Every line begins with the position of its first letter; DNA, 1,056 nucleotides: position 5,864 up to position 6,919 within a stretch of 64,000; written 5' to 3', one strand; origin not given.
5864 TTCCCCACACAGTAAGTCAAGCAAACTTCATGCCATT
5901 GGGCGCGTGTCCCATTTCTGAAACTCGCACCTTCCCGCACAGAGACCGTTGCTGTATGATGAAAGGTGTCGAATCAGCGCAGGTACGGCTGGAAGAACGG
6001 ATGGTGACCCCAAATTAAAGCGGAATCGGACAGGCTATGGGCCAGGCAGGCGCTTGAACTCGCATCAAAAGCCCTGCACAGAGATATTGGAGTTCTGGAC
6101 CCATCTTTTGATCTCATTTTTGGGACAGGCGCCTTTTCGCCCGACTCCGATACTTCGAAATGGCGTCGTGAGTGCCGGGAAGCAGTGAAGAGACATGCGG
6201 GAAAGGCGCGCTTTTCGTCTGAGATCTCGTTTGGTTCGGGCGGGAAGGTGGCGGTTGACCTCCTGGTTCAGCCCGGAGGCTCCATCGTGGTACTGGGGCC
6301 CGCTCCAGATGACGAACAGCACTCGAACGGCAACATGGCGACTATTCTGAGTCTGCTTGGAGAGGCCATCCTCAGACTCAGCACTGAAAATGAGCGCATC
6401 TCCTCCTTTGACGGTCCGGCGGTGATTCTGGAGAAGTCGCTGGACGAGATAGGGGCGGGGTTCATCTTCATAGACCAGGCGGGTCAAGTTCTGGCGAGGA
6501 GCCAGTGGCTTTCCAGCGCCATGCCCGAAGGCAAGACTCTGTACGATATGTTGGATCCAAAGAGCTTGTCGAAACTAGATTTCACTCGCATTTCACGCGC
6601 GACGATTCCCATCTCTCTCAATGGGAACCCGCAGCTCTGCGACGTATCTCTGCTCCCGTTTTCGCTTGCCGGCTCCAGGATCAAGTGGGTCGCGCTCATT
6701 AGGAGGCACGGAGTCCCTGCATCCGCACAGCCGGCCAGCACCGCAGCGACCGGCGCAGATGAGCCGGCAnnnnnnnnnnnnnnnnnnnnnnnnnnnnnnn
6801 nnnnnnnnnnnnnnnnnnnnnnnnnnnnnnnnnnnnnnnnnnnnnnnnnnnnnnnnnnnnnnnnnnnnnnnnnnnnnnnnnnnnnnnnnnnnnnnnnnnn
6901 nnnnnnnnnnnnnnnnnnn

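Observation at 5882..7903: A sigma-54 enhancer-binding protein sits between two outward-facing -24/-12 promoters that would drive two carboxylic-acid catabolic operons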

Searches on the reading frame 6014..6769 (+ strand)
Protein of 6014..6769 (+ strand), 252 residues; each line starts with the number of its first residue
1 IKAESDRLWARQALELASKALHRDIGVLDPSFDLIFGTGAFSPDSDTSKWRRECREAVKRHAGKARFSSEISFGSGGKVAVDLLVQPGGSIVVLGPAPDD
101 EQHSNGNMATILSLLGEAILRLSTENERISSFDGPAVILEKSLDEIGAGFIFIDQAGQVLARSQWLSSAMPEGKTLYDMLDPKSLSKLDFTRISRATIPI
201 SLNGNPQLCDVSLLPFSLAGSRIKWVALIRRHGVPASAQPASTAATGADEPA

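Call 24: search_protein_families(library=pfam, proteins=[window:6014-6769:+], max_evalue=1)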
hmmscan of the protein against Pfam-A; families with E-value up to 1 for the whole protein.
window:6014-6769:+ (252 aa): 0 families

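Call 49: predict_structure(alignment_id=A4)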
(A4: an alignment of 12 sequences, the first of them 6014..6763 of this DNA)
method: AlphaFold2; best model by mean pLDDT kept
length: 250 residues; sequences in the alignment: 12
mean_pLDDT: 65.9   pTM: 0.40
mean pLDDT of the five models: 65.9, 60.8, 59.1, 58.7, 58.4
residues with pLDDT >= 90: 0; 70-90: 119; 50-70: 100; < 50: 31
segments of 3 or more residues with pLDDT < 50: 69-73, 100-103, 234-250
pLDDT, mean of each block of 10 residues (from residue 1): 68 78 73 73 66 67 52 48 58 56 56 68 66 65 75 81 80 74 76 78 77 69 66 47 30
secondary structure, 60 per line:
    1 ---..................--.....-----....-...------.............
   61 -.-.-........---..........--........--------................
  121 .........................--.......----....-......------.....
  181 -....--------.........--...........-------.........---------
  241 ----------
elements in order: H4-21 E24-28 E34-37 H48-60 E66-73 E77-86 E89-96 H105-145 E148-154 E159-162 H164-169 H176-179 H182-185 E194-202 E205-215 E223-231

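Call 54: fold_search(model_id=the predicted structure, library=pdb)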
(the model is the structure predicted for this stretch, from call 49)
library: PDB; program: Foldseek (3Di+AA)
matches with E <= 10: 1282; with E <= 0.001: 55
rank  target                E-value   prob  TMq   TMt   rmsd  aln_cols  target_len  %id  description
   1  9a5d_A                2.9e-06  1.00  0.27  0.13  41.2       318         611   11  Integrative model of WALK-YYCH by crosslinking MS and deep learning (released 2024-09-18)
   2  4hh3_B                5.4e-06  1.00  0.35  0.35  17.6       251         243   12  Structure of the AppA-PpsR2 core complex from Rb. sphaeroides (released 2013-06-05)
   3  9cmf_A                5.7e-06  1.00  0.30  0.11  15.7       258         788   11  Substrate bound DosP (released 2024-11-20)
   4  4lrx_C                9.9e-06  1.00  0.52  0.46   6.3       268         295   12  Crystal Structure of the E.coli DhaR(N)-DhaK complex (released 2014-01-29)
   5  4hh2_D                1.1e-05  1.00  0.38  0.27  18.4       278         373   10  Structure of PpsR without the HTH motif from Rb. sphaeroides (released 2013-06-05)
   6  4l9g_A                1.2e-05  1.00  0.40  0.40  18.3       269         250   13  Structure of PpsR N-Q-PAS1 from Rb. sphaeroides (released 2014-02-12)
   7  4l9g_B                1.3e-05  1.00  0.35  0.35  19.4       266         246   11  Structure of PpsR N-Q-PAS1 from Rb. sphaeroides (released 2014-02-12)
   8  6ndp_B                1.4e-05  1.00  0.36  0.18  10.8       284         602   13  Crystal structure of the dark-adapted full-length bacteriophytochrome XccBphP mutant L193Q from Xanthomonas campestris (released 2019-12-18)
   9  6ph4_A                1.8e-05  1.00  0.36  0.30  15.8       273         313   10  Full length LOV-PAS-HK construct from the LOV-HK sensory protein from Brucella abortus (light-adapted, construct 15-48 (released 2020-12-30)
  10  4hh2_A                2.1e-05  1.00  0.39  0.28  18.8       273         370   13  Structure of PpsR without the HTH motif from Rb. sphaeroides (released 2013-06-05)
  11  9ce0_B                2.3e-05  1.00  0.32  0.12  15.1       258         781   10  DosP Apo Bent form (released 2024-11-20)
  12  6pl0_B                2.4e-05  1.00  0.36  0.19  10.9       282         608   12  Crystal structure of the dark-adapted full-length bacteriophytochrome XccBphP from Xanthomonas campestris in the Pr st (released 2020-12-30)
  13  9bgv_A                2.8e-05  1.00  0.32  0.12  15.3       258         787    8  DosP R97A straight form (released 2024-11-20)
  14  9bkv_B                3.5e-05  1.00  0.34  0.13  15.4       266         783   11  DosP R97A bent form (released 2024-11-20)
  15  9of0_B                3.5e-05  1.00  0.29  0.27  15.9       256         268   10  Cryo-EM Structure of Human HIF-2a-ARNT Complexed on 20-bp HRE (released 2025-06-11)
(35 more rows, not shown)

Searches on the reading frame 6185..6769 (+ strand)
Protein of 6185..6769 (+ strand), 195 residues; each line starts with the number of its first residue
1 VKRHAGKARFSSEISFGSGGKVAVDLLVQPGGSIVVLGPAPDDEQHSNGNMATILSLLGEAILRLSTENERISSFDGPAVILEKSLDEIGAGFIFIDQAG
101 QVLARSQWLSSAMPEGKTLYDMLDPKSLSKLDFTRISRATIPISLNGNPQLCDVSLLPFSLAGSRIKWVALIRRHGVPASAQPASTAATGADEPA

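Call 14: search_protein_families(library=pfam, proteins=[window:6185-6769:+], max_evalue=10)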
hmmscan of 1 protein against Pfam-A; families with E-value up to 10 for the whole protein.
window:6185-6769:+ (195 aa): 0 families
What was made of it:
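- Tried and rejected: Pfam at E<=10 also found nothing (call 14).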

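Call 17: find_homologous_proteins(query=window:6185-6769:+, max_evalue=0.01)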
Query window:6185-6769:+: 336 candidates shared short words with the query, none scored E <= 0.01.
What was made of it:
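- Closest known: GAF. Different: The N-terminal 195 aa have no detectable sequence homolog by word search or Pfam (calls 14, 17).
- Tried and rejected: Homolog search with the annotated N-terminal 195 aa found nothing (call 17).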
